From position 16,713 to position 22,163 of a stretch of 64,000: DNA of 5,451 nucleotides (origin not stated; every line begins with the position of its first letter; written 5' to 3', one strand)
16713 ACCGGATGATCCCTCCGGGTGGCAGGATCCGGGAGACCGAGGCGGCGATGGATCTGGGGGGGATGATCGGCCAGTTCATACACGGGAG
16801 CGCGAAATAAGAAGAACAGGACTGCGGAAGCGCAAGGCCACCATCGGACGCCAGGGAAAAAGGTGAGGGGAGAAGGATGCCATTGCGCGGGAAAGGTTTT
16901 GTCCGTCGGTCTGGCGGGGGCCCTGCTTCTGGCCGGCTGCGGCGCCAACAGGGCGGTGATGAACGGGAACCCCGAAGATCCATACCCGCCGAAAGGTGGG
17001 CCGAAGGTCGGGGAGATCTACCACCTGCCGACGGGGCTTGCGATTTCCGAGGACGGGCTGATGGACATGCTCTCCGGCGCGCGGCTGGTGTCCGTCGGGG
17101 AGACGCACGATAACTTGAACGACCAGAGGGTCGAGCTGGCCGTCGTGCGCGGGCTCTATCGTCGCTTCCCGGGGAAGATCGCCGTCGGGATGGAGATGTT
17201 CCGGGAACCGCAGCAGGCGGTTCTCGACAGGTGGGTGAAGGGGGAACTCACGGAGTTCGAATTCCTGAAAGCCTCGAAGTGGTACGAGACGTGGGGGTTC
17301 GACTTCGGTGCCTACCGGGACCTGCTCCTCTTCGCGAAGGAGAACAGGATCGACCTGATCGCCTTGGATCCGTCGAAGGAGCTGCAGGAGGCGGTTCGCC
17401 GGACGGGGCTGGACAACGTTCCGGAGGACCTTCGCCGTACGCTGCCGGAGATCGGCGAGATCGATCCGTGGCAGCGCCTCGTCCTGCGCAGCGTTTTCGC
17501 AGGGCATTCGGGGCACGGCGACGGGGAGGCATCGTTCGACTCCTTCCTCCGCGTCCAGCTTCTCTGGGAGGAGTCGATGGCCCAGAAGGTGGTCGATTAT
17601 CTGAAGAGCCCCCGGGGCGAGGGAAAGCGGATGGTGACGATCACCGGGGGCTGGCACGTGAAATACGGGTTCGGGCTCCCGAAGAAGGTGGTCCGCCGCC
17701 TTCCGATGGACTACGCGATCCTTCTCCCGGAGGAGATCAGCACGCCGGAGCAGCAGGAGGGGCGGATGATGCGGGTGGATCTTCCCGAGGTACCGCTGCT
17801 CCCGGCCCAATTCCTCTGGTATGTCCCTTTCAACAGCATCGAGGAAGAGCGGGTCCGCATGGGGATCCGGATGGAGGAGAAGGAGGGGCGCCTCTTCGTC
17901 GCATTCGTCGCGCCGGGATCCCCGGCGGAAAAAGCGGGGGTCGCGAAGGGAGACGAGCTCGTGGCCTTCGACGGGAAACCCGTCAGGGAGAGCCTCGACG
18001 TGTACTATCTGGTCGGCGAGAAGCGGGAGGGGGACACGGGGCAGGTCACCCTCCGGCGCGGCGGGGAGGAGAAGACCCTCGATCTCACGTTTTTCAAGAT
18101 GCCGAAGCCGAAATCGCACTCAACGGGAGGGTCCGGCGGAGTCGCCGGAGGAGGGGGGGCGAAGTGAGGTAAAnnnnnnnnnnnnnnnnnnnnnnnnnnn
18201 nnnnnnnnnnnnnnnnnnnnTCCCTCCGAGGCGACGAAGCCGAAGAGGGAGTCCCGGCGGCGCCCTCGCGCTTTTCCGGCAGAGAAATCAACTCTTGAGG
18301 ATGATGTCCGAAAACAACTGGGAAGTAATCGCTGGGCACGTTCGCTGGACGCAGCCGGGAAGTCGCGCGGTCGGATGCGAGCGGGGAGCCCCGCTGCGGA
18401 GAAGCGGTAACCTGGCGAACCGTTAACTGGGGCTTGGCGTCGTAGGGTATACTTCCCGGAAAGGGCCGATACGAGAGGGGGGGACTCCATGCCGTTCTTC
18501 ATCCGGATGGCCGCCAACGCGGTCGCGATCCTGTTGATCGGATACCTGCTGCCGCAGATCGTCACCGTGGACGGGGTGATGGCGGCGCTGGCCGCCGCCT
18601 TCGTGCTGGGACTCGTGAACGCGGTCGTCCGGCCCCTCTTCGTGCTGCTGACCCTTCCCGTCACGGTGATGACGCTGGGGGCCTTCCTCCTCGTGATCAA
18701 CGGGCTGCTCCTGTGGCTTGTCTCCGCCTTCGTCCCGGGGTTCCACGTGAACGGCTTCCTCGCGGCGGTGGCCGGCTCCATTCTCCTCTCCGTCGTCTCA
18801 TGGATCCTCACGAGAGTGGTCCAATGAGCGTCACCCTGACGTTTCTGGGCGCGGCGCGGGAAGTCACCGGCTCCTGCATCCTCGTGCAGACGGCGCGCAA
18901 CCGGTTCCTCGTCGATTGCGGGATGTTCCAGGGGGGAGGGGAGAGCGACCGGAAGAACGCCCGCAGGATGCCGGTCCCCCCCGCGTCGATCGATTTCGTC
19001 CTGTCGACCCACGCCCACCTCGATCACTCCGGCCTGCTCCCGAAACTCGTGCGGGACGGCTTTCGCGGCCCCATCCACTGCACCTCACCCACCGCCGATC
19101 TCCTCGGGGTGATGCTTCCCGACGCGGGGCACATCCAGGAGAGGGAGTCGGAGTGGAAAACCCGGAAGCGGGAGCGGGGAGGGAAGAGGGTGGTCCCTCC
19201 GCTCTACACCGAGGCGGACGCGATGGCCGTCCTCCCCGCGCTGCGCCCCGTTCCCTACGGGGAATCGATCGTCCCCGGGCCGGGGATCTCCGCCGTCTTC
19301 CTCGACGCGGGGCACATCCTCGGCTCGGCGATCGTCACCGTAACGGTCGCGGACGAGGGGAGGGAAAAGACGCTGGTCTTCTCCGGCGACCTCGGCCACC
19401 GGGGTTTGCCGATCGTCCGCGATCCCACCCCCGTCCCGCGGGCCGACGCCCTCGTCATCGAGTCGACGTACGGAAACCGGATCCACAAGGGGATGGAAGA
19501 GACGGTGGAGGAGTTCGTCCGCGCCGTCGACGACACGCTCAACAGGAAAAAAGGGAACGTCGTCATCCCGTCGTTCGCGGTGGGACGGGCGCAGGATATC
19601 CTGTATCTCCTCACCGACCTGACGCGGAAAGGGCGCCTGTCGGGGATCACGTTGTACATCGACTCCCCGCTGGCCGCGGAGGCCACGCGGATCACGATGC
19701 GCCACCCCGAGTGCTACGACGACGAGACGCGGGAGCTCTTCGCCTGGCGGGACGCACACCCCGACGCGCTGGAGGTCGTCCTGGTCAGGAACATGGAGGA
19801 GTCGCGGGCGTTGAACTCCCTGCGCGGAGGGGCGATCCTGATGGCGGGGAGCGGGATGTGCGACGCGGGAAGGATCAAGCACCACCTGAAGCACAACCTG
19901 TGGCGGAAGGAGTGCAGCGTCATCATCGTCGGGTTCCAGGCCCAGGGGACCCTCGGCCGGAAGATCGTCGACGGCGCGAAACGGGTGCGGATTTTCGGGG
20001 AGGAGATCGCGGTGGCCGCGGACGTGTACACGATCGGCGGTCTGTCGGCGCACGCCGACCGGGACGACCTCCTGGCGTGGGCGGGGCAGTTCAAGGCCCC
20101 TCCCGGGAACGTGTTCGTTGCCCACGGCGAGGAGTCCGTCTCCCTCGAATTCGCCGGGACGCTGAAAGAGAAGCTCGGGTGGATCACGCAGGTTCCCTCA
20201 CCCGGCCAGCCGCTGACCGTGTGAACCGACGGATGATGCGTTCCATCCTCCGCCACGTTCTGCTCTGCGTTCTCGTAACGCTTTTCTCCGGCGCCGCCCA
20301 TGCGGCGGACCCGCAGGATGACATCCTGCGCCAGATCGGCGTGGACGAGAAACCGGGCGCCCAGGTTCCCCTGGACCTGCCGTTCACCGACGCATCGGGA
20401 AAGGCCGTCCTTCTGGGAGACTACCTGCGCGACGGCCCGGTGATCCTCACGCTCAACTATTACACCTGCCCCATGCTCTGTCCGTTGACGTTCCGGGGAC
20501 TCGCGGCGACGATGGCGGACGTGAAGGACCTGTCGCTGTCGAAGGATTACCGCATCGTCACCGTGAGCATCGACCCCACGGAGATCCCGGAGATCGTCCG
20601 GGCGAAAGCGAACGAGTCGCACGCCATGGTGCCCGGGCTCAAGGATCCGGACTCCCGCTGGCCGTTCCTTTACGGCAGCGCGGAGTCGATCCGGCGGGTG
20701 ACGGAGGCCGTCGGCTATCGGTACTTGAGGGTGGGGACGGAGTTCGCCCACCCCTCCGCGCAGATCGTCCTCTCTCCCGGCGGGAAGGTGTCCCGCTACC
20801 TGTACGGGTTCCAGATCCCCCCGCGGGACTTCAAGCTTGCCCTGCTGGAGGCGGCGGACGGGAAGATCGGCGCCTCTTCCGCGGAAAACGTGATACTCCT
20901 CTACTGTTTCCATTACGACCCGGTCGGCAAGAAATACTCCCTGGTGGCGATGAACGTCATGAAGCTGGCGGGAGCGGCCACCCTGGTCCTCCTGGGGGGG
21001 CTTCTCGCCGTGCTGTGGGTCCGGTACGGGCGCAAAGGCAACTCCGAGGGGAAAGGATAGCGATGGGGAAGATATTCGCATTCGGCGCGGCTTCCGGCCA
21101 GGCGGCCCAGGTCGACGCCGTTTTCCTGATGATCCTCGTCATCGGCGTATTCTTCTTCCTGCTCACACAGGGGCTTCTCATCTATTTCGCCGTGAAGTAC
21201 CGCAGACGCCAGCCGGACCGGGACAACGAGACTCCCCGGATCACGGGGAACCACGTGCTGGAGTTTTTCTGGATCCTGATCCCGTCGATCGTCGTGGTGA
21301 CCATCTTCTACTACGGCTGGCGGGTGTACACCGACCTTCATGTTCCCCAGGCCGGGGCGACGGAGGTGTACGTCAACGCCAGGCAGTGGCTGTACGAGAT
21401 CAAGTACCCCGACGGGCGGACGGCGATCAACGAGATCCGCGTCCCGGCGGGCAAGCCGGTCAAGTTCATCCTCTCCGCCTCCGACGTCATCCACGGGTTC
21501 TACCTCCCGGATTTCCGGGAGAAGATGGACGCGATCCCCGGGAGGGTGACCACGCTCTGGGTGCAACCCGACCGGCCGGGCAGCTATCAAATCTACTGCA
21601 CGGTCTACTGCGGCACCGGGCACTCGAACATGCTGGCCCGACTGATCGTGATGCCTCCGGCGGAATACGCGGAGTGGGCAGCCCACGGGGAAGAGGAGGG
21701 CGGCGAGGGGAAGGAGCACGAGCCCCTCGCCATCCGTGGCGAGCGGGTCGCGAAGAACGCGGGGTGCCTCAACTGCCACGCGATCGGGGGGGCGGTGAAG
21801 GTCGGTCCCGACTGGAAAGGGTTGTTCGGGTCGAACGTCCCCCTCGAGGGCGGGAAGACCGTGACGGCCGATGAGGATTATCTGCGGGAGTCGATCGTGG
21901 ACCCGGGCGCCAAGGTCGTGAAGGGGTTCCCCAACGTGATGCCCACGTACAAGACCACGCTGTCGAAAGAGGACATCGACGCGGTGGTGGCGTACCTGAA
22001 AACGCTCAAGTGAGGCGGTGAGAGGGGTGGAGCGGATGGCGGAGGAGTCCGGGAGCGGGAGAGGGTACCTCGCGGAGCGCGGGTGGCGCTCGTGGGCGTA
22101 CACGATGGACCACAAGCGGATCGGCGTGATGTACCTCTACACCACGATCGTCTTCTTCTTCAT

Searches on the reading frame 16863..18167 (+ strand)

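Call 11: search_protein_families(library=pfam, proteins=[window:16863-18167:+])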
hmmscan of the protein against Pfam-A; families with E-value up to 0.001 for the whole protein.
window:16863-18167:+ (434 aa): 5 families
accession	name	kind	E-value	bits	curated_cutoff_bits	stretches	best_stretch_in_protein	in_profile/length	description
PF04187.18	Cofac_haem_bdg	-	4.3e-53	180.9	27.7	1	66-275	1-212/213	Haem-binding uptake, Tiki superfamily, ChaN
PF13180.12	PDZ_2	-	1.5e-16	60.9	27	1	332-408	2-78/80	PDZ domain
PF17820.7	PDZ_6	-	1.8e-09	37.6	27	1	349-382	5-38/54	PDZ domain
PF00595.29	PDZ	-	1.1e-05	26.2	23.2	1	329-375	8-58/81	PDZ domain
PF17816.7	PDZ_4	-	0.00045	20.9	23.1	1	340-389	13-60/114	PDZ domain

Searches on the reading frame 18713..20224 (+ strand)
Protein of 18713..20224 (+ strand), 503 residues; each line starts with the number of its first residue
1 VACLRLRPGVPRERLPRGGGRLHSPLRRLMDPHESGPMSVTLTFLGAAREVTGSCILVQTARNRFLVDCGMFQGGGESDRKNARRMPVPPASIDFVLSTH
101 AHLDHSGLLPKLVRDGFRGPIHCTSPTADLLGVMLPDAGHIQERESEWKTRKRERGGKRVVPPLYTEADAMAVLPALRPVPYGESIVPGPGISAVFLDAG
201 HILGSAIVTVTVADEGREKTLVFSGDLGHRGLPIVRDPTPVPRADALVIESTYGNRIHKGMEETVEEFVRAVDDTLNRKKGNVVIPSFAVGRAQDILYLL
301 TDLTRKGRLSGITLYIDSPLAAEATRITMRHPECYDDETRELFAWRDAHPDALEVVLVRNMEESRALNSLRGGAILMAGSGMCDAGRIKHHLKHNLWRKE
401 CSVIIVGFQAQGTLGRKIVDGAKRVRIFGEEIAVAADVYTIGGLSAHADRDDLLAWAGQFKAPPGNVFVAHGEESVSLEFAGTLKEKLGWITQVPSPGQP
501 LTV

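Call 11: search_protein_families(library=pfam, proteins=[window:18713-20224:+])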
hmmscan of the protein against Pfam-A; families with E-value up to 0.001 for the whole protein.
window:18713-20224:+ (503 aa): 4 families
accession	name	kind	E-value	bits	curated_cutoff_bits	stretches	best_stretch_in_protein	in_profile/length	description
PF10996.14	Beta-Casp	-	9.5e-36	123.4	27.7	1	293-418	1-120/120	Beta-Casp domain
PF07521.17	RMMBL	-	2.1e-16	60.1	21.6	1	432-495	2-63/63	Zn-dependent metallo-hydrolase RNA specificity domain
PF00753.33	Lactamase_B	-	7.6e-12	46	22.7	1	51-238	4-161/196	Metallo-beta-lactamase superfamily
PF12706.13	Lactamase_B_2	-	1.9e-07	31.3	27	1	63-229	1-145/200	Beta-lactamase superfamily domain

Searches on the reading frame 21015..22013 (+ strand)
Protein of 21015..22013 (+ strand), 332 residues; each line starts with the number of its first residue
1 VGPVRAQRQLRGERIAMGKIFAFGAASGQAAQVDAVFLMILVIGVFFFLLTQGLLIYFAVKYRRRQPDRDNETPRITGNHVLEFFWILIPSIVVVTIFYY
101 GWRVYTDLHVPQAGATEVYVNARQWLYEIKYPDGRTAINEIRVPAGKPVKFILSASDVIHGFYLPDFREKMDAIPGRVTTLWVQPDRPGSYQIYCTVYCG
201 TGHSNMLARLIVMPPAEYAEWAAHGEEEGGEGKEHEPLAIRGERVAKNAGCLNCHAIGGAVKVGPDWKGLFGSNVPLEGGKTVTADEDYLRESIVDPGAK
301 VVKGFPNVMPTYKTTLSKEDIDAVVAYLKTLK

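Call 11: search_protein_families(library=pfam, proteins=[window:21015-22013:+])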
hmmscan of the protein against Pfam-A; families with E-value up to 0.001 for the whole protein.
window:21015-22013:+ (332 aa): 5 families
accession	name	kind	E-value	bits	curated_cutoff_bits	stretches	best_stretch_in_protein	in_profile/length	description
PF00116.26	COX2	-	1.7e-14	54.2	22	1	139-206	46-113/120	Cytochrome C oxidase subunit II, periplasmic domain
PF13473.12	Cupredoxin_1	-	2.8e-09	37.4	27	1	125-197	21-94/104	Cupredoxin-like domain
PF02790.20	COX2_TM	-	1e-07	32.4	22.8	1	24-100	10-84/88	Cytochrome C oxidase subunit II, transmembrane domain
PF00034.26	Cytochrom_C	-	1.3e-07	33.3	21.3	1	241-332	3-90/90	Cytochrome c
PF13442.11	Cytochrome_CBB3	-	6e-07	30.1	27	1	241-328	5-68/68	Cytochrome C oxidase, cbb3-type, subunit III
